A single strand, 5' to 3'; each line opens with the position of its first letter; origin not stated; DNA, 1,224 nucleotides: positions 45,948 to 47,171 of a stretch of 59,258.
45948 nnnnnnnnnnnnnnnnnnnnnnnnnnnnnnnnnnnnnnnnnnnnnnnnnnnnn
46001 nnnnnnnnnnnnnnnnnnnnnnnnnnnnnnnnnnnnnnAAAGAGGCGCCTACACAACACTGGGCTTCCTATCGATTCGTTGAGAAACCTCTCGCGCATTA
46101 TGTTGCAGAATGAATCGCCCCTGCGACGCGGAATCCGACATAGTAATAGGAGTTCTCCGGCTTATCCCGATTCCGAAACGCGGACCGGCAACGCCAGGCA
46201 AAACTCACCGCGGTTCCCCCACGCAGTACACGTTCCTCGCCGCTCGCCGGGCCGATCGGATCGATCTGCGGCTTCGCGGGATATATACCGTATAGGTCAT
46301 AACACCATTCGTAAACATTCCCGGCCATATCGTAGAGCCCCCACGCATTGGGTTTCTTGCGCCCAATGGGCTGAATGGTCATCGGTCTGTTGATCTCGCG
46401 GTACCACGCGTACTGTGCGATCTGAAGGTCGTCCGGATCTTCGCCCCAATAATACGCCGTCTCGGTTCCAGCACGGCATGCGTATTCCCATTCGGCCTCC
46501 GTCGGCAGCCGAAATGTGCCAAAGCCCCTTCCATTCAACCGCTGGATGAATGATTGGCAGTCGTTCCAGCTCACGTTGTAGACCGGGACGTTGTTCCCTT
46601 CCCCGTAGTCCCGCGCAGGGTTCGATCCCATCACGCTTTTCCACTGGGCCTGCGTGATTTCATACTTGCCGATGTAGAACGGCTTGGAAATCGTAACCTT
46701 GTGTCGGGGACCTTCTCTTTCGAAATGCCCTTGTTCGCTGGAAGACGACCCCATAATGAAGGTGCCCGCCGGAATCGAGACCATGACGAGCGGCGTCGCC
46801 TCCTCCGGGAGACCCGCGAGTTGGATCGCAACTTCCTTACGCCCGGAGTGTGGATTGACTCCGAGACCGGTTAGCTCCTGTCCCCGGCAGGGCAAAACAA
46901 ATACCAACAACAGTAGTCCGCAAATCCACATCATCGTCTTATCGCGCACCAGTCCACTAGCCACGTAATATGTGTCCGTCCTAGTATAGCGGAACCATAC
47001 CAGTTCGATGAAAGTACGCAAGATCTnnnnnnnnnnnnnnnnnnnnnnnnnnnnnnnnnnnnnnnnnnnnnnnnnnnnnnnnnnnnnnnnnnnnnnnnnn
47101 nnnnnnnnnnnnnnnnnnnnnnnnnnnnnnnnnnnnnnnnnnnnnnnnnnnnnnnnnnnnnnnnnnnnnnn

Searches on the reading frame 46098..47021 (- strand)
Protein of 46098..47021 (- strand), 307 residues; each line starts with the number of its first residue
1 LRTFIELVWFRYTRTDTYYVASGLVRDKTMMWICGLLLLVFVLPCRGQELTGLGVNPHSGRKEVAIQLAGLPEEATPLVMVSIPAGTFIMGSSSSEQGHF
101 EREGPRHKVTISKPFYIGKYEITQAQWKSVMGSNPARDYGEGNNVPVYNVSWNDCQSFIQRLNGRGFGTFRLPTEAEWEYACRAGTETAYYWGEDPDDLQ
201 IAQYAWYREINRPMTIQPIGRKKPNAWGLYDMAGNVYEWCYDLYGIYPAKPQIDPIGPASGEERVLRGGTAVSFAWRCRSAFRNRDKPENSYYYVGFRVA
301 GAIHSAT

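Call 6: search_protein_families(library=pfam, max_evalue=1, proteins=[window:46098-47021:-])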
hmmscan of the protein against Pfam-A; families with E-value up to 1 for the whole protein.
window:46098-47021:- (307 aa): 1 family
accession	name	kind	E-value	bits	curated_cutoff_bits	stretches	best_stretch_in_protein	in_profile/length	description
PF03781.23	FGE-sulfatase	-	6.2e-51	173.9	23.3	1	80-300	5-254/255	Sulfatase-modifying factor enzyme 1-like domain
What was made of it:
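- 46638..46700 (-): The segment of the intact in-window FGE-sulfatase gene (46098-47021) that matches the scrap. PF03781 scores 173.9 bits for the whole gene (call 6).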

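Call 7: search_protein_families(library=ncbifam, max_evalue=1, proteins=[window:46098-47021:-])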
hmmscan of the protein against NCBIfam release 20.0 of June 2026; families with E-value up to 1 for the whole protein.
window:46098-47021:- (307 aa): 9 families
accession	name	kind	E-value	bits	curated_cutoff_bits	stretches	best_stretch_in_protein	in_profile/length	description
NF051459.1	pyoverdine_PvdO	equivalog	1.6e-32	112.7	500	1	80-300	36-277/280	dihydropyoverdine dehydrogenase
TIGR03525.2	GldK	equivalog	1.2e-26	93.9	350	2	166-300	252-404/408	T9SS ring complex lipoprotein PorK/GldK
TIGR03440.2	egtB_TIGR03440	equivalog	4.2e-22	78.8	360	2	144-300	273-413/413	ergothioneine biosynthesis protein EgtB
NF041186.1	SenA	equivalog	2.4e-16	60.1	420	2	144-300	270-381/382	selenoneine synthase SenA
TIGR03524.1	GldJ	equivalog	9.2e-14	51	458.2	3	219-244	340-365/559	gliding motility lipoprotein GldJ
TIGR02171.1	Fb_sc_TIGR02171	subfamily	7.1e-13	47.4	544.35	2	169-306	158-287/912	TIGR02171 family lipoprotein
TIGR03530.1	GldJ_short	equivalog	1.4e-09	37.4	382.9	2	223-245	296-318/396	gliding motility lipoprotein GldJ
TIGR04373.1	egtB_X_signatur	signature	0.0002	21.4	71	1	258-300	7-49/50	EgtB-related enzyme signature domain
TIGR04344.1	ovoA_Nterm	equivalog_domain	0.00075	18.5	400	1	149-298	299-442/444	5-histidylcysteine sulfoxide synthase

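Call 72: search_protein_families(library=pfam, max_evalue=1, proteins=[L012:645-863:+, L012:863-1144:+])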
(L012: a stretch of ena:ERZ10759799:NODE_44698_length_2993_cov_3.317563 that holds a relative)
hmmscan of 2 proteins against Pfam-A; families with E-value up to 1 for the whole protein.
L012:645-863:+ (73 aa): 0 families

L012:863-1144:+ (94 aa): 5 families
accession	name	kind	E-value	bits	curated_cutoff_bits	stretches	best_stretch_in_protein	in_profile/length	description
PF15738.11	YafQ_toxin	-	9.6e-07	29.5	30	1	3-93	2-86/88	Bacterial toxin of type II toxin-antitoxin system, YafQ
PF06769.20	YoeB_toxin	-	0.0016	18.9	27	1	18-72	13-67/80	YoeB-like toxin of bacterial type II toxin-antitoxin system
PF05016.21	ParE_toxin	-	0.051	14.6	23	1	14-94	11-89/89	ParE toxin of type II toxin-antitoxin system, parDE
PF13977.11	TetR_C_6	-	0.077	13.6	27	1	14-61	40-91/115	BetI-type transcriptional repressor, C-terminal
PF05015.19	HigB-like_toxin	-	0.08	13.9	27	1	21-74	28-81/91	RelE-like toxin of type II toxin-antitoxin system HigB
